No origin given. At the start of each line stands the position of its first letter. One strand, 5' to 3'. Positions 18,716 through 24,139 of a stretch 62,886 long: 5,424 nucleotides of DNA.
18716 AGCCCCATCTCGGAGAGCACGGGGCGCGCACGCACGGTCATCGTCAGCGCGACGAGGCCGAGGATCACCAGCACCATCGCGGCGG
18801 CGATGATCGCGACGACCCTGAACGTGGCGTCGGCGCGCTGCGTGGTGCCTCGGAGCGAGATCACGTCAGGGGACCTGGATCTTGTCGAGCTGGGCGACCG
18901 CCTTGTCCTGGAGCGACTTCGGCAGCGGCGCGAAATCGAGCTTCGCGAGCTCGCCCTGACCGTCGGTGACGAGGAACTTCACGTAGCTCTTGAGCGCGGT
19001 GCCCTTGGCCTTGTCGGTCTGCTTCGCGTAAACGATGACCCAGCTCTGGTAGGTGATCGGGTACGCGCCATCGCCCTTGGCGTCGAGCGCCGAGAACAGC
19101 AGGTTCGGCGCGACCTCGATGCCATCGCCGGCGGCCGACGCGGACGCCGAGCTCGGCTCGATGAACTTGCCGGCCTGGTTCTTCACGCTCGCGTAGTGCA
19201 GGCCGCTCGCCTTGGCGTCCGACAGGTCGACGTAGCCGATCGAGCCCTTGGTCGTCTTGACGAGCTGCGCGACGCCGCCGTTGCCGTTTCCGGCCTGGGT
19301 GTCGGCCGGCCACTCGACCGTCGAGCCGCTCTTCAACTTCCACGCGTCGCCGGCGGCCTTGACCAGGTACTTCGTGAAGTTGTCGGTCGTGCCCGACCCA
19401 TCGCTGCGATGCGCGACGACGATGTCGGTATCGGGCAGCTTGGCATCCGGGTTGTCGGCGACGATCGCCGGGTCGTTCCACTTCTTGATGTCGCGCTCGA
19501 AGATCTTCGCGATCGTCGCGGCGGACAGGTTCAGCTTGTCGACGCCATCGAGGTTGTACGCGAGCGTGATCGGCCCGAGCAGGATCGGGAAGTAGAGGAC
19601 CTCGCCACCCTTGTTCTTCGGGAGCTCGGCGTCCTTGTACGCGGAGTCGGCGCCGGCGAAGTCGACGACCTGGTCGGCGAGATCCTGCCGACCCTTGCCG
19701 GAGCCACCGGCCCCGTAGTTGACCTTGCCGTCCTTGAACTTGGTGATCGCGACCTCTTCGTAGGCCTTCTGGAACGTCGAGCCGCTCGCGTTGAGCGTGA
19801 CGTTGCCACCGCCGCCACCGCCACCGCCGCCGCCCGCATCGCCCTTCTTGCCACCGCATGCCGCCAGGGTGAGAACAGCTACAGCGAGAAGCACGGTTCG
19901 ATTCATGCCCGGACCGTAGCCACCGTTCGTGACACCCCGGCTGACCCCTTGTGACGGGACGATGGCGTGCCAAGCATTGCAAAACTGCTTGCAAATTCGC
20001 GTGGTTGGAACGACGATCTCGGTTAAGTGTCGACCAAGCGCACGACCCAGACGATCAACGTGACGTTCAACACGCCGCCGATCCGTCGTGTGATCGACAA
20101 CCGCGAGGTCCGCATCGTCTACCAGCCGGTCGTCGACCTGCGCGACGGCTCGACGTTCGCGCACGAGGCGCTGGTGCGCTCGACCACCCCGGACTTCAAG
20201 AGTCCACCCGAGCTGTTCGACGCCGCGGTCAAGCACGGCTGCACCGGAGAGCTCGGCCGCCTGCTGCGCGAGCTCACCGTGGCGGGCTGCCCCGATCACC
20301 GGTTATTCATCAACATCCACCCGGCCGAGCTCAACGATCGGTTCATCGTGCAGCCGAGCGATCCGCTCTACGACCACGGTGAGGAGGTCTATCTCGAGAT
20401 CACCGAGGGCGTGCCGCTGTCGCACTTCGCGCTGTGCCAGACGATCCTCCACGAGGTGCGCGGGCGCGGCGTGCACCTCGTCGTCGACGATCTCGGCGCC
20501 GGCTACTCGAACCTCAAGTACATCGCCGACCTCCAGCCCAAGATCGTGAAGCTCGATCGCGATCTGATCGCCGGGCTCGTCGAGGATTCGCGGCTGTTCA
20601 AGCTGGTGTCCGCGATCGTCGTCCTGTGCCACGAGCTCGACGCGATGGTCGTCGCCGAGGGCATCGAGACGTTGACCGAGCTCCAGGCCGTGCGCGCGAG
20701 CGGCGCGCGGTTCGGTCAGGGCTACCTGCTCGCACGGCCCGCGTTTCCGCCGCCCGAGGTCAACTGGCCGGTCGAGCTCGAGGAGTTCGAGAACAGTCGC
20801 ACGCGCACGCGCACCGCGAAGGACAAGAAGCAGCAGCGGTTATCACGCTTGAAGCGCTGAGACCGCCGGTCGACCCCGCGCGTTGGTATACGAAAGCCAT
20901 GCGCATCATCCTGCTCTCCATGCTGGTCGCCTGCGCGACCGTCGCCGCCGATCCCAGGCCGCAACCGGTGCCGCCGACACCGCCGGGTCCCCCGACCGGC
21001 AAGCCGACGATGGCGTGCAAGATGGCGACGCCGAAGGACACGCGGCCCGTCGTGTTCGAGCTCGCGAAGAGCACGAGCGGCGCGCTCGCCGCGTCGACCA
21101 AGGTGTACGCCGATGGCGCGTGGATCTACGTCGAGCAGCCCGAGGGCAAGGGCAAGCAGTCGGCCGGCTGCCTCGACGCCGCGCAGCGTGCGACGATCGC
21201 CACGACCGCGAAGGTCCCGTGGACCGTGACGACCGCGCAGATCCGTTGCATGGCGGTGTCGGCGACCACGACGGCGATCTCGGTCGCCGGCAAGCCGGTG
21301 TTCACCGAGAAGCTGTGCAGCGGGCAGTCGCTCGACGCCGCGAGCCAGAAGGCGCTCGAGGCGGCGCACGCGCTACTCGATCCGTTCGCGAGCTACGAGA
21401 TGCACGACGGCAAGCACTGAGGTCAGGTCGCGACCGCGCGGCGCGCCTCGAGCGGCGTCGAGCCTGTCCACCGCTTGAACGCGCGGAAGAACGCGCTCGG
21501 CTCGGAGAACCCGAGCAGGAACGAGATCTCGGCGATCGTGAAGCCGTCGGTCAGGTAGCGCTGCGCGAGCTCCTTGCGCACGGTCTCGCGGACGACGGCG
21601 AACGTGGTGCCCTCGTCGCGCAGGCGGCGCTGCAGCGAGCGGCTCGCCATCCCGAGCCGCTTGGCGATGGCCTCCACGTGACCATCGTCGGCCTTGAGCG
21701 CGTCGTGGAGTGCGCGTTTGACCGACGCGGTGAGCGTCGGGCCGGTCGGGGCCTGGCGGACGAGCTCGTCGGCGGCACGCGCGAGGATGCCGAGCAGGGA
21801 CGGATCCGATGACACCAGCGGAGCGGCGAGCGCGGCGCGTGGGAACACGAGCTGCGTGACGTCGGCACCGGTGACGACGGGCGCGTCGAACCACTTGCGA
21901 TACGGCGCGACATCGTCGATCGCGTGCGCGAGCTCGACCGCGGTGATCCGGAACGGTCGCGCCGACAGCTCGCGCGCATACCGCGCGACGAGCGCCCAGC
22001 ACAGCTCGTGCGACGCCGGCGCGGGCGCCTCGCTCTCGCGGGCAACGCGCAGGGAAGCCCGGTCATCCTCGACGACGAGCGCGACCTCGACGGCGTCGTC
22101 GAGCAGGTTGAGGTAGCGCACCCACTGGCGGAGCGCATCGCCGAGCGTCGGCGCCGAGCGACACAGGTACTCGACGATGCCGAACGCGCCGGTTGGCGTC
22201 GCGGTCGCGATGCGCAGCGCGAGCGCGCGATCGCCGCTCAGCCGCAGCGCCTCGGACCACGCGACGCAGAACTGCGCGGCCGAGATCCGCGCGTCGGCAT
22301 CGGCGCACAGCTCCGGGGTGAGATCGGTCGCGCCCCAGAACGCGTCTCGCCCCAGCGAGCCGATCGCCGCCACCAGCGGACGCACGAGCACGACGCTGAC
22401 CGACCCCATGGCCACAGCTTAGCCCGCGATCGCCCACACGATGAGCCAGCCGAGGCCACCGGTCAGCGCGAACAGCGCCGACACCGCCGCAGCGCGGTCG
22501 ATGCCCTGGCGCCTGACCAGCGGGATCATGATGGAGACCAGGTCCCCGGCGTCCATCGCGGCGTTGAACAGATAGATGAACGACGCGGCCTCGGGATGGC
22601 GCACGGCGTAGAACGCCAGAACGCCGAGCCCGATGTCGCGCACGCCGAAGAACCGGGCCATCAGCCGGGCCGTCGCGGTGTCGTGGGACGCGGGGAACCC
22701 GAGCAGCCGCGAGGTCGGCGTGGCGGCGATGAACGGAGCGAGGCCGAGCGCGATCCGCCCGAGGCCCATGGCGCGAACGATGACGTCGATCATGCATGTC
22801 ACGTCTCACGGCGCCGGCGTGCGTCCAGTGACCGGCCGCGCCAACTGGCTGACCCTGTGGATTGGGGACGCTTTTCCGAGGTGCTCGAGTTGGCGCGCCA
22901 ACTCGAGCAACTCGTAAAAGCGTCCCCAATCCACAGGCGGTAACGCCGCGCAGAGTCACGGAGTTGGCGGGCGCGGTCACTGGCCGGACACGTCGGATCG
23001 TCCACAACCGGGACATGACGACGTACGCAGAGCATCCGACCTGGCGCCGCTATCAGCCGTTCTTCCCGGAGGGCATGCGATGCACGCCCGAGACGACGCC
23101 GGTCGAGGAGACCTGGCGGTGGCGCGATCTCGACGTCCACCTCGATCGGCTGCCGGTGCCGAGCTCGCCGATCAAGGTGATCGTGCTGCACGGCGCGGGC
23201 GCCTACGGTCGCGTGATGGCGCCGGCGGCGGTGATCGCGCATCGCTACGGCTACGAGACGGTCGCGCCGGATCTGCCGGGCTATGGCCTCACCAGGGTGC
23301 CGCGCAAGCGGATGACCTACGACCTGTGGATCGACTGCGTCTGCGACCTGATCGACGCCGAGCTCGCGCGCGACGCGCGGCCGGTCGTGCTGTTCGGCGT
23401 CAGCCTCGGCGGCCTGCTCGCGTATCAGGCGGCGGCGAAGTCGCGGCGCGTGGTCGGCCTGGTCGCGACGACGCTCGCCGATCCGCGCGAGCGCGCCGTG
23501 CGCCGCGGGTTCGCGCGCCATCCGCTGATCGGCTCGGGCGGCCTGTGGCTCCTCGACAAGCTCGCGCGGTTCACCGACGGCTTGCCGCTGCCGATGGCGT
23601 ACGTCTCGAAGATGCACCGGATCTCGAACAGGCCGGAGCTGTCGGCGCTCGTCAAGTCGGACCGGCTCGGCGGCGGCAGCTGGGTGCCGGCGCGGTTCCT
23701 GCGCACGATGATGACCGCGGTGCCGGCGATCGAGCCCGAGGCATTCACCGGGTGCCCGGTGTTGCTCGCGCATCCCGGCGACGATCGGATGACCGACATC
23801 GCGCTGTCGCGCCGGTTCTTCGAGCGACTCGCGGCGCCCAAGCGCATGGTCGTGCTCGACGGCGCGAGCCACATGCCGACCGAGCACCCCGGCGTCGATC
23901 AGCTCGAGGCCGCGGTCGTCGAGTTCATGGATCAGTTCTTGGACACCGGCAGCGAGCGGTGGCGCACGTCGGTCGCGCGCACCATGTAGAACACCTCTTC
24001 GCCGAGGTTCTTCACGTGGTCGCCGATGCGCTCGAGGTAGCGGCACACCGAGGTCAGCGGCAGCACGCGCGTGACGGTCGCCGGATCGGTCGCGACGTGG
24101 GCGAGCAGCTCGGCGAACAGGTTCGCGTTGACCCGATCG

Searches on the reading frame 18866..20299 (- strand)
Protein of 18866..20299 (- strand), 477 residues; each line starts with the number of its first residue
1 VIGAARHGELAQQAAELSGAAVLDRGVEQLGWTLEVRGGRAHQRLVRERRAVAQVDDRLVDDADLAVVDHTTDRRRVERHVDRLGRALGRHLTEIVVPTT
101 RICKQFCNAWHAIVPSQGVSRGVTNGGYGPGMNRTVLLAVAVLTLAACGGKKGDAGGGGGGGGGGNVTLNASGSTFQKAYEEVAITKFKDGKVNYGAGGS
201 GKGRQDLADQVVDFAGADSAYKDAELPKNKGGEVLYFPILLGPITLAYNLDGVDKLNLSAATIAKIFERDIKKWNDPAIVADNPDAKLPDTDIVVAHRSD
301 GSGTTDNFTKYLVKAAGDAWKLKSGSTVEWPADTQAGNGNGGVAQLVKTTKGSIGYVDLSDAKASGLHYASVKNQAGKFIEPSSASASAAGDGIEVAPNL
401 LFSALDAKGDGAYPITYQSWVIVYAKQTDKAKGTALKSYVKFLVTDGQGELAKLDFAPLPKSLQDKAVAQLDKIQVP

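Call 47: search_protein_families(library=pfam, proteins=[window:18866-20299:-], max_evalue=0.001)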
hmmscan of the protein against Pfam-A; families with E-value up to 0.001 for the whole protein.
window:18866-20299:- (477 aa): 1 family
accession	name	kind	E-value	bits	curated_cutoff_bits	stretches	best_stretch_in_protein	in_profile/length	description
PF12849.12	PBP_like_2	-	5.7e-41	141.5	27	1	169-446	12-266/267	PBP superfamily domain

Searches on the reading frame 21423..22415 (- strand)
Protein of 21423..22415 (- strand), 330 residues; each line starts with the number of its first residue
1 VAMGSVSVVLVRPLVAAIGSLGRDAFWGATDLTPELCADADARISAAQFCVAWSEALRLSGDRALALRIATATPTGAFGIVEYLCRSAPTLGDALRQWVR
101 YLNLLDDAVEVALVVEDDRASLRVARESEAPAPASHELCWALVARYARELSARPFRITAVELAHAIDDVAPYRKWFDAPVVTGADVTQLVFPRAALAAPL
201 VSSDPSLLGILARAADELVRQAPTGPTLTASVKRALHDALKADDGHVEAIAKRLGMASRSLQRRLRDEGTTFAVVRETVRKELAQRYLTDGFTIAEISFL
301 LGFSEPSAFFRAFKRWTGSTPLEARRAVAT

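Call 47: search_protein_families(library=pfam, proteins=[window:21423-22415:-], max_evalue=0.001)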
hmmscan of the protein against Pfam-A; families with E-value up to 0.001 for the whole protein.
window:21423-22415:- (330 aa): 6 families
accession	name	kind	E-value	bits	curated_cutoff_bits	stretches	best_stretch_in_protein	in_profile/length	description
PF12625.12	Arabinose_bd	-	2.7e-39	135.6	27.6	1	24-200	5-185/185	Arabinose-binding domain of AraC transcription regulator, N-term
PF12833.13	HTH_18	-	8.1e-19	68.1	33.6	1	250-326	1-79/80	Helix-turn-helix domain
PF00165.29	HTH_AraC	-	5.4e-07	30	26.6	1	289-325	6-41/42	Bacterial regulatory helix-turn-helix proteins, AraC family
PF13384.12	HTH_23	-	7e-05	23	24.6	0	276-317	3-42/50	Homeodomain-like domain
PF09312.16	SurA_N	-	0.00025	21.6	30.8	1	246-284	75-113/118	SurA N-terminal domain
PF02954.25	HTH_8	-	0.0009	19.4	22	0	233-266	7-40/42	Bacterial regulatory protein, Fis family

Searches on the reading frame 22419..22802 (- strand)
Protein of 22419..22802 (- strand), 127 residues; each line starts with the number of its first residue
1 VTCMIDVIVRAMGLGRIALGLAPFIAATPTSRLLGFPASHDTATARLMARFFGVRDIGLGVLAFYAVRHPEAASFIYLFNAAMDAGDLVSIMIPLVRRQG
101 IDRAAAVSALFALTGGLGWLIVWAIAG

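Call 47: search_protein_families(library=pfam, proteins=[window:22419-22802:-], max_evalue=0.001)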
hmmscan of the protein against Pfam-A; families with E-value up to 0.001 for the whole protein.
window:22419-22802:- (127 aa): 1 family
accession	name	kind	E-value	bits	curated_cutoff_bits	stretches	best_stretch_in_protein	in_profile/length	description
PF14087.12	DUF4267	-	1.9e-08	34.7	27.8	1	13-113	1-97/110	Domain of unknown function (DUF4267)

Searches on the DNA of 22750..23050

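Call 70: search_rna_families(source=window, start=22750, end=23050, threshold=evalue, max_evalue=10)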
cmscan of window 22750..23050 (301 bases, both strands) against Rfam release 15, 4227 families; matches with E-value up to 10: 7.
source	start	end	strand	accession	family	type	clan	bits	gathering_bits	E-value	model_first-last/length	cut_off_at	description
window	22862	22929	+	RF00926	MIR1151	Gene; miRNA;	-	43.7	90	7.9e-06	1-110/110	no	MIR1151 microRNA precursor family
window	22881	22910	+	RF04070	MIR6440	Gene; miRNA;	-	17.1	95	1.1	1-108/108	no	MIR6440 microRNA precursor family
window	22876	22915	+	RF03893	mir-4879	Gene; miRNA;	-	16.3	100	0.91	1-75/75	no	mir-4879 microRNA precursor family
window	22851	23008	-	RF01757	sbcD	Gene; sRNA;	-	13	40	2.5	1-155/155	no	sbcD RNA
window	22833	23050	-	RF02743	Sernc389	Gene; antisense;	-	9.2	74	3.4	151-595/595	5'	Saccharopolyspora sRNA 389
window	22883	22908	-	RF02243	Xoo8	Gene; sRNA;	-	7.9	90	5.4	23-48/323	no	Proteobacterial sRNA Xoo8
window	22882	22915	-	RF01683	P6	Gene; sRNA;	-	7.5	50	9.1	475-510/510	no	Pseudomonas sRNA P6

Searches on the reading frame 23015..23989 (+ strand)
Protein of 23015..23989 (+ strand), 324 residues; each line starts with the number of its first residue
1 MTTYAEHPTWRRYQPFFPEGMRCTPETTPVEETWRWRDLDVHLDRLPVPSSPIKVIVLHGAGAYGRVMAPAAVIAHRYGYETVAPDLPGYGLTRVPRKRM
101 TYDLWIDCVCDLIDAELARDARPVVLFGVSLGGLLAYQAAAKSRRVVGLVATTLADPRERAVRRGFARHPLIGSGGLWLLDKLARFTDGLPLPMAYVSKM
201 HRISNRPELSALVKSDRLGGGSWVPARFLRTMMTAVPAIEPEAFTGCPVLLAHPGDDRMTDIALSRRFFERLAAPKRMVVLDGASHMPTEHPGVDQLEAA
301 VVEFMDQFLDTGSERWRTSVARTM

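Call 18: find_homologous_proteins(query=window:23015-23989:+)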
Query window:23015-23989:+ (324 aa): 632 proteins with E <= 0.001 among 8000 candidates; the best 120 are listed.
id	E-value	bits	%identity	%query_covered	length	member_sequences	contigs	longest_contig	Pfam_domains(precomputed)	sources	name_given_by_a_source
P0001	1.6e-218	742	100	100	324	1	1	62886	PF12697.14,PF00561.27,PF12146.16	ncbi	-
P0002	6.6e-194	661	89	100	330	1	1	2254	PF12697.14,PF00561.27,PF12146.16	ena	-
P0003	1.4e-184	631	89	95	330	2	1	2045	PF12697.14,PF00561.27,PF12146.16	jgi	jgi:alpha-beta hydrolase superfamily lysophospholipase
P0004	8.0e-180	615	88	94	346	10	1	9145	PF12697.14,PF00561.27,PF12146.16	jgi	-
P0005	1.2e-179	615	87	94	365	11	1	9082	PF12697.14,PF00561.27,PF12146.16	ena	-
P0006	1.5e-178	611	87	94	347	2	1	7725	PF12697.14,PF00561.27,PF12146.16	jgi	jgi:alpha-beta hydrolase superfamily lysophospholipase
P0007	2.2e-177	607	85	95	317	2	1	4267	PF12697.14,PF00561.27,PF12146.16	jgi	jgi:alpha-beta hydrolase superfamily lysophospholipase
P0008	2.2e-177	607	85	96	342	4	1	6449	PF12697.14,PF00561.27,PF12146.16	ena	-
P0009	1.9e-176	604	84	96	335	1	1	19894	PF12697.14,PF00561.27,PF12146.16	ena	-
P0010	2.1e-176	604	84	95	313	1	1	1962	PF12697.14,PF00561.27,PF12146.16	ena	-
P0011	1.3e-175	601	85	95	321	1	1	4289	PF12697.14,PF00561.27,PF12146.16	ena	-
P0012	2.2e-175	601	84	94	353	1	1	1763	PF12697.14,PF00561.27,PF12146.16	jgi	jgi:alpha-beta hydrolase superfamily lysophospholipase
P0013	2.2e-175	601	85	94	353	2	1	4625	PF12697.14,PF00561.27,PF12146.16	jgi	jgi:alpha-beta hydrolase superfamily lysophospholipase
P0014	3.4e-175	600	86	95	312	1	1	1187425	PF12697.14,PF00561.27,PF12146.16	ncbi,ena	-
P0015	6.0e-175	599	85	94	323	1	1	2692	PF12697.14,PF00561.27,PF12146.16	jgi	-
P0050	5.3e-168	576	78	99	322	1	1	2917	PF12697.14,PF00561.27,PF12146.16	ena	-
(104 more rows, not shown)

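Call 19: find_encoding_contigs(protein=P0001, flank=1500, max_places=3)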
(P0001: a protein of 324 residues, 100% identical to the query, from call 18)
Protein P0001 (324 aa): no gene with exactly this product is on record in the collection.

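Call 20: find_encoding_contigs(protein=P0014, flank=10000, max_places=3)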
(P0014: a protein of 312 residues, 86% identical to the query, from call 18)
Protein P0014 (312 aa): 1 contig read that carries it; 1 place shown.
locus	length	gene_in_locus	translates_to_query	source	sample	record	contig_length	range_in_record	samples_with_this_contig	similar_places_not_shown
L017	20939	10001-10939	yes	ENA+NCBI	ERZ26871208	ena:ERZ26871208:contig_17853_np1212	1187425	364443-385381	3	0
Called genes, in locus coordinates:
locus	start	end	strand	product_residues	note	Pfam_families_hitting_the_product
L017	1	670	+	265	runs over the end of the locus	PF14025:DUF4241 (faint)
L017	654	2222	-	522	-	PF00069:Pkinase, PF03109:ABC1 (faint), PF07714:PK_Tyr_Ser-Thr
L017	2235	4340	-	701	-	PF08497:Radical_SAM_N, PF04055:Radical_SAM, PF11842:DUF3362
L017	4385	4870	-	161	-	-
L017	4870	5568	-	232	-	PF01914:MarC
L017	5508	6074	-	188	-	-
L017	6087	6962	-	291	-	PF03747:ADP_ribosyl_GH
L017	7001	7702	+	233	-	PF00561:Abhydrolase_1 (faint), PF12146:Hydrolase_4 (faint), PF12697:Abhydrolase_6, PF05728:UPF0227, PF00326:Peptidase_S9 (weak)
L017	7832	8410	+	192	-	PF05685:Uma2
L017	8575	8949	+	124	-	PF14087:DUF4267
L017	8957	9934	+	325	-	PF12625:Arabinose_bd, PF12833:HTH_18, PF00165:HTH_AraC (weak)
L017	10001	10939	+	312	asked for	PF00561:Abhydrolase_1, PF12146:Hydrolase_4, PF12697:Abhydrolase_6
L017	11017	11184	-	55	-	-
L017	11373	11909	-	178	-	-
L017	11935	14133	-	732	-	PF17678:Glyco_hydro_92N, PF07971:Glyco_hydro_92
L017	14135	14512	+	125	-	PF01253:SUI1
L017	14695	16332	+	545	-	PF09136:Glucodextran_B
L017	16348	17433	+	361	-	-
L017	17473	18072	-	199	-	PF00440:TetR_N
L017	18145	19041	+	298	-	PF00106:adh_short, PF08659:KR, PF13561:adh_short_C2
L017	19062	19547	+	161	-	PF06916:FAM210A-B_dom (faint)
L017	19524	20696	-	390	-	PF00657:Lipase_GDSL (faint), PF13472:Lipase_GDSL_2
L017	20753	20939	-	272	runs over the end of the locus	PF05593:RHS_repeat (faint), PF25023:TEN_YD-shell (weak)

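Call 22: find_encoding_contigs(protein=P0002, flank=10000, max_places=4)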
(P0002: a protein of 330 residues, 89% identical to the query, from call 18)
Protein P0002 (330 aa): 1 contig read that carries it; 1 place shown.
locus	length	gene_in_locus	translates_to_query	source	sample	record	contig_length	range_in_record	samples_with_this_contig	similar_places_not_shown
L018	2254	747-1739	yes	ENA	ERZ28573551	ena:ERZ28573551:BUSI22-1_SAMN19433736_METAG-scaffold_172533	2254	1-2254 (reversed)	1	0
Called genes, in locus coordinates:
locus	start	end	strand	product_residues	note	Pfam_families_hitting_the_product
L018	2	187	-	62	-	?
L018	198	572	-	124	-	PF14087:DUF4267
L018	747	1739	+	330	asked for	PF12146:Hydrolase_4, PF00561:Abhydrolase_1, PF12697:Abhydrolase_6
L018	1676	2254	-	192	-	?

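Call 23: find_encoding_contigs(protein=P0004, flank=10000, max_places=4)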
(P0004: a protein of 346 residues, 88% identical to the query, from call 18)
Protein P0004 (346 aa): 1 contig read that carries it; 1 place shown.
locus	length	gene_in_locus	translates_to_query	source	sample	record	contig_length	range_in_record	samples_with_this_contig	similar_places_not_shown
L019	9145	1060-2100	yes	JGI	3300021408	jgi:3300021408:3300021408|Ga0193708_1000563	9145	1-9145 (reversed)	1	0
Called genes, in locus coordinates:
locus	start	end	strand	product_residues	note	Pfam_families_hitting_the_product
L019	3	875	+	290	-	PF00069:Pkinase, PF01636:APH (weak), PF07714:PK_Tyr_Ser-Thr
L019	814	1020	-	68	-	-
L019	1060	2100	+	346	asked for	PF00561:Abhydrolase_1, PF12146:Hydrolase_4, PF12697:Abhydrolase_6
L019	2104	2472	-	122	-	-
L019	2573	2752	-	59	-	-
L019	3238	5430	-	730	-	PF17678:Glyco_hydro_92N, PF07971:Glyco_hydro_92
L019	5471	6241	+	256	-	PF06167:Peptidase_M90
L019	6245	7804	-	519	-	PF00069:Pkinase, PF07714:PK_Tyr_Ser-Thr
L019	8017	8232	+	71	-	PF01253:SUI1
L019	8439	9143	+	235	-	?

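Call 24: find_encoding_contigs(protein=P0005, flank=10000, max_places=4)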
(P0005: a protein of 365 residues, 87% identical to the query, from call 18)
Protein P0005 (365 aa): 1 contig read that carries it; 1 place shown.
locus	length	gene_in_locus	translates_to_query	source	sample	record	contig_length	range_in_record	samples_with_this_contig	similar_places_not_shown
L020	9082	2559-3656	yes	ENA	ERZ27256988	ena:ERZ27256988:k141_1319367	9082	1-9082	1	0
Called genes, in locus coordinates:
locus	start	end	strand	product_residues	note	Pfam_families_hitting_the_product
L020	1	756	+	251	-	?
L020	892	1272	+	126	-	PF14087:DUF4267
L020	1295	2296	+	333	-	PF12625:Arabinose_bd, PF12833:HTH_18, PF00165:HTH_AraC (weak)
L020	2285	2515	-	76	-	-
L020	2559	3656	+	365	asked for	PF00561:Abhydrolase_1, PF12146:Hydrolase_4, PF12697:Abhydrolase_6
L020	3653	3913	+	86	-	-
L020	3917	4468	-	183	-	-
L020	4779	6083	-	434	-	-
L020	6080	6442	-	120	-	-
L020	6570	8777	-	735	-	PF17678:Glyco_hydro_92N, PF07971:Glyco_hydro_92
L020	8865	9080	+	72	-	?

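Call 34: find_encoding_contigs(protein=P0003, flank=10000, max_places=4)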
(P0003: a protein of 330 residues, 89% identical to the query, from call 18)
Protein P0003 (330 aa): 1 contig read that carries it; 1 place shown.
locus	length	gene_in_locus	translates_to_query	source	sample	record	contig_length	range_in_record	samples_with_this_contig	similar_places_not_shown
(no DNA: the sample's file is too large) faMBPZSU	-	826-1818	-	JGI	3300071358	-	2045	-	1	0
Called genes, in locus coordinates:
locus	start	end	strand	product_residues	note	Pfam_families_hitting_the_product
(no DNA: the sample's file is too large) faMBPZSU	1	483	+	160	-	?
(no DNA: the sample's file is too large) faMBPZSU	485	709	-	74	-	-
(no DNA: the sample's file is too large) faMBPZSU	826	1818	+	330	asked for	PF12146:Hydrolase_4, PF00561:Abhydrolase_1, PF12697:Abhydrolase_6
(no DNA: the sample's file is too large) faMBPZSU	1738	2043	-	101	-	?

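Call 35: find_encoding_contigs(protein=P0008, flank=10000, max_places=4)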
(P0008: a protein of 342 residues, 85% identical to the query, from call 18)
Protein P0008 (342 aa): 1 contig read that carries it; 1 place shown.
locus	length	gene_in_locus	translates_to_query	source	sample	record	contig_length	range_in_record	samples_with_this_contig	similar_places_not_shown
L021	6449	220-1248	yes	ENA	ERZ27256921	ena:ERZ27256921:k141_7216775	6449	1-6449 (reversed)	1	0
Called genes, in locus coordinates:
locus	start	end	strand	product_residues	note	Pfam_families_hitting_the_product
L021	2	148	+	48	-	?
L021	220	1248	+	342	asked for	PF12146:Hydrolase_4, PF00561:Abhydrolase_1 (weak), PF12697:Abhydrolase_6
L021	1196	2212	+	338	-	-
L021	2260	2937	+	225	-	PF09365:DUF2461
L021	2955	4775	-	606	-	-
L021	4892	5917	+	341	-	PF00069:Pkinase, PF07714:PK_Tyr_Ser-Thr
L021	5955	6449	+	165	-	?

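Call 49: list_cluster_members(proteins=[P0001, P0121, P0002])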
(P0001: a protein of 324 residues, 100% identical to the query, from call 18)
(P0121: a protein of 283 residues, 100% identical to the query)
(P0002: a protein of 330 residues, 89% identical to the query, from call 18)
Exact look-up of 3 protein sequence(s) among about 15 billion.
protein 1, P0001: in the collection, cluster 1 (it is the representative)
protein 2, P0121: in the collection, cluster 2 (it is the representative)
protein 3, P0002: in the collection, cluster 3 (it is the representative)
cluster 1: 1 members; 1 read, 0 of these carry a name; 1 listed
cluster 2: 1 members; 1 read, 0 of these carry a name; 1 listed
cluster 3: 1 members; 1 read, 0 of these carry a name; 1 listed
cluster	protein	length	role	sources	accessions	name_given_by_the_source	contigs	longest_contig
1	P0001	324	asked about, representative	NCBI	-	-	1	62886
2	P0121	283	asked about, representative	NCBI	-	-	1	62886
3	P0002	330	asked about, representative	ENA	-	-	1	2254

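Call 57: find_encoding_contigs(protein=P0050, flank=10000, max_places=5)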
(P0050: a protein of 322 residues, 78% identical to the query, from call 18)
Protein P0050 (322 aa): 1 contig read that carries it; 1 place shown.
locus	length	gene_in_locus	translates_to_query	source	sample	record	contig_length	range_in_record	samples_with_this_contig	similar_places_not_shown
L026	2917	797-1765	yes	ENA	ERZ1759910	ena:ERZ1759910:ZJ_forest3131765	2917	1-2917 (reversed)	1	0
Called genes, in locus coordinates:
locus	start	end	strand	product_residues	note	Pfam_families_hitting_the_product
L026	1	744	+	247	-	?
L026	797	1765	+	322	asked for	PF00561:Abhydrolase_1 (weak), PF12146:Hydrolase_4, PF12697:Abhydrolase_6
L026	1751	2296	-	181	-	-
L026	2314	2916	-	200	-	?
